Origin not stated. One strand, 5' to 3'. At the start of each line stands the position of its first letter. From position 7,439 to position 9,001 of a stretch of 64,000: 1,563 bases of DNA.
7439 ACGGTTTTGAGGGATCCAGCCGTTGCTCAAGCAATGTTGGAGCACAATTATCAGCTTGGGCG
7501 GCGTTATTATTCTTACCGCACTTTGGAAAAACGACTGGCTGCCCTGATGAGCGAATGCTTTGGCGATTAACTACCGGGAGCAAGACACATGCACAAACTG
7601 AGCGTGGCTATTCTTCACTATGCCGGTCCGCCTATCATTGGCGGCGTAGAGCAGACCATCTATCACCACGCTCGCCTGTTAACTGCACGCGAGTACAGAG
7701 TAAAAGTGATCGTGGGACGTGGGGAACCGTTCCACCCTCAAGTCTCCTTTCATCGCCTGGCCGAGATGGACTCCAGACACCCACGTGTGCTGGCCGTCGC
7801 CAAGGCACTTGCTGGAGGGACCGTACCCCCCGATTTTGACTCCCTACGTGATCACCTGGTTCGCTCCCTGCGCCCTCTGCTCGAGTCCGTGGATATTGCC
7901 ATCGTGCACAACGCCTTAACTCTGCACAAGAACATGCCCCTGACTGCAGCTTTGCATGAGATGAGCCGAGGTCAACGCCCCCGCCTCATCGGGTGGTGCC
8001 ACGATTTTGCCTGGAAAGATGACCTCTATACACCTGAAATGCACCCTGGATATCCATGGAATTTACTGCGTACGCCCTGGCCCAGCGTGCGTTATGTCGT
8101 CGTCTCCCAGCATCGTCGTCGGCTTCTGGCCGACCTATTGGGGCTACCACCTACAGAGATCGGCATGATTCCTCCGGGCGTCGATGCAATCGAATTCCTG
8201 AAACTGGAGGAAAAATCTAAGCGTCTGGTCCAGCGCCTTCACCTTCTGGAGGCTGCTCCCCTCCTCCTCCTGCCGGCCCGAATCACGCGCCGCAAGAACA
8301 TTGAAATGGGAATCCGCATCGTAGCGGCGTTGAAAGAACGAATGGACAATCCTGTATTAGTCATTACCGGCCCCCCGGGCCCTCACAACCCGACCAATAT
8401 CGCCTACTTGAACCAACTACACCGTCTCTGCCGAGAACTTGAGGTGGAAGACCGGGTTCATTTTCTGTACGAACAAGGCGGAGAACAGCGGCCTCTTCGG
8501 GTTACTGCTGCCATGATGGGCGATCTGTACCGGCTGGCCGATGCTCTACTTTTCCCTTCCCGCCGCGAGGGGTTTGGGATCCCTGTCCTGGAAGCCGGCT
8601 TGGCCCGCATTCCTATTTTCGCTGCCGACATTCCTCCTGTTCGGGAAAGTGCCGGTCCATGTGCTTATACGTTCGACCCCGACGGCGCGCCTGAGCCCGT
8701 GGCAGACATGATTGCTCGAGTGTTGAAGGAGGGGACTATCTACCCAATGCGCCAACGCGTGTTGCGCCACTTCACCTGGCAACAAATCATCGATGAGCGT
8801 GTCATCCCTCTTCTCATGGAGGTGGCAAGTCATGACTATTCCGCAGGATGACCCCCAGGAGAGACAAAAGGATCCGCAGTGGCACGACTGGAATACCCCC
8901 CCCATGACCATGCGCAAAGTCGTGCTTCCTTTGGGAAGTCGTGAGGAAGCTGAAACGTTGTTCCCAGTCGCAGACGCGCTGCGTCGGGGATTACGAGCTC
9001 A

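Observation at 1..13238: Single co-directional cluster for import, synthesis, extension and phosphorolysis of glucosylglycerate-type solutes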

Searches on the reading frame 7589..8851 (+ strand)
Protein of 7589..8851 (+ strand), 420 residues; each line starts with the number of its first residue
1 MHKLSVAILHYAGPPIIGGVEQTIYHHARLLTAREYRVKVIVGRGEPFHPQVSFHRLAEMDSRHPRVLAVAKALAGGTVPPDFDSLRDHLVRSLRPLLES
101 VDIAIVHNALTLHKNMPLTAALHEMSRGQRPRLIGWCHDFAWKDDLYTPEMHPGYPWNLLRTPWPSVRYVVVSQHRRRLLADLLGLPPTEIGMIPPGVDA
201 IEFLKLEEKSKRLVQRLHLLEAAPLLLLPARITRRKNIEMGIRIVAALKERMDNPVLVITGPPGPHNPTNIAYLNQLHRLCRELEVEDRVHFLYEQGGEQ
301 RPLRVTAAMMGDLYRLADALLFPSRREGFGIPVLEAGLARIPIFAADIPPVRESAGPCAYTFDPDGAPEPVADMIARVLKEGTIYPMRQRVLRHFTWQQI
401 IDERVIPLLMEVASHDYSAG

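Call 4: search_protein_families(library=pfam, proteins=[window:7589-8851:+], max_evalue=0.01)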
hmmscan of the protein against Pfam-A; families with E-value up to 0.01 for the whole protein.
window:7589-8851:+ (420 aa): 5 families
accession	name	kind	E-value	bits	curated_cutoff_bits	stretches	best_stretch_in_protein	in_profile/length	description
PF00534.26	Glycos_transf_1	-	5.5e-19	68.8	26.4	1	221-389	13-163/172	Glycosyl transferases group 1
PF13692.12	Glyco_trans_1_4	-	8.8e-14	52.4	27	1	224-380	2-141/142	Glycosyl transferases group 1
PF13439.12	Glyco_transf_4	-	4.5e-13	50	28.5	1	17-199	1-167/170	Glycosyltransferase Family 4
PF20706.3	GT4-conflict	-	3.8e-05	23.3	26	1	220-344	194-309/385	Family 4 Glycosyltransferase in conflict systems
PF13579.12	Glyco_trans_4_4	-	0.00023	22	29.7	1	18-197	1-158/158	Glycosyl transferase 4-like domain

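Call 5: search_protein_families(library=ncbifam, proteins=[window:7589-8851:+], max_evalue=0.01)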
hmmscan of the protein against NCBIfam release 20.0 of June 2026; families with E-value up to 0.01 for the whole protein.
window:7589-8851:+ (420 aa): 17 families
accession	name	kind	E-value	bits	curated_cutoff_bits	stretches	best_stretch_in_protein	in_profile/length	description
TIGR04047.1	MSMEG_0565_glyc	hypoth_equivalog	3e-18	66.1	259.85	1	169-400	142-363/373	MSMEG_0565 family glycosyltransferase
NF041101.1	manno_glu_gly_synth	equivalog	2e-13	49.9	640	1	87-254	86-255/431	mannosylglucosylglycerate synthase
TIGR03449.1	mycothiol_MshA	equivalog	1.4e-12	47.2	462.5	1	171-350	170-337/406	D-inositol-3-phosphate glycosyltransferase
NF038255.1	exopoly_VpsD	equivalog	1e-09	37.8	300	1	229-354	209-320/381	VpsD family glycosyltransferase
NF053787.1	GlcN_PG_synth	equivalog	1e-09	37.7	480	2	315-403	260-351/361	N-acetylglucosaminyl phosphatidylglycerol synthase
NF038229.1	Glyco4_Geo_Pelo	equivalog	1.1e-07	31.2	400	1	188-349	132-270/338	GPMC system family 4 glycosyltransferase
TIGR03999.1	thiol_BshA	equivalog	1.8e-06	27.2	273.7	1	189-353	167-309/375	N-acetyl-alpha-D-glucosaminyl L-malate synthase BshA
TIGR02149.1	glgA_Coryne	subfamily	4.5e-06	26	302.4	1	170-354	149-321/391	glycogen synthase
NF038295.1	EPS_HpsP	equivalog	4.5e-06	25.9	550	1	193-347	180-318/388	hormogonium polysaccharide biosynthesis glycosyltransferase HpsP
TIGR02472.1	sucr_P_syn_N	equivalog_domain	8.8e-06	24.8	576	1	188-353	208-377/439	sucrose-phosphate synthase, putative, glycosyltransferase domain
TIGR04157.1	glyco_rSAM_CFB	subfamily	9.9e-05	21.5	400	1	169-262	173-266/406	TIGR04157 family glycosyltransferase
TIGR03088.1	stp2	hypoth_equivalog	0.00036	19.7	409.05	1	168-348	139-304/374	TIGR03088 family PEP-CTERM/XrtA system glycosyltransferase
NF012028.0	PRK15484.1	subfamily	0.0004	19.6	618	1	167-399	141-366/380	lipopolysaccharide N-acetylglucosaminyltransferase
NF049987.1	DaglGlyslTfaseDgs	equivalog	0.0019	17.2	500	1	308-349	223-264/332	processive diacylglycerol alpha-glucosyltransferase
NF053513.1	Gtran_IagA_BgsA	equivalog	0.0036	16.3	460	0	307-349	226-268/333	LTA glycolipid anchor biosynthesis glycosyltransferase, IagA/BgsA family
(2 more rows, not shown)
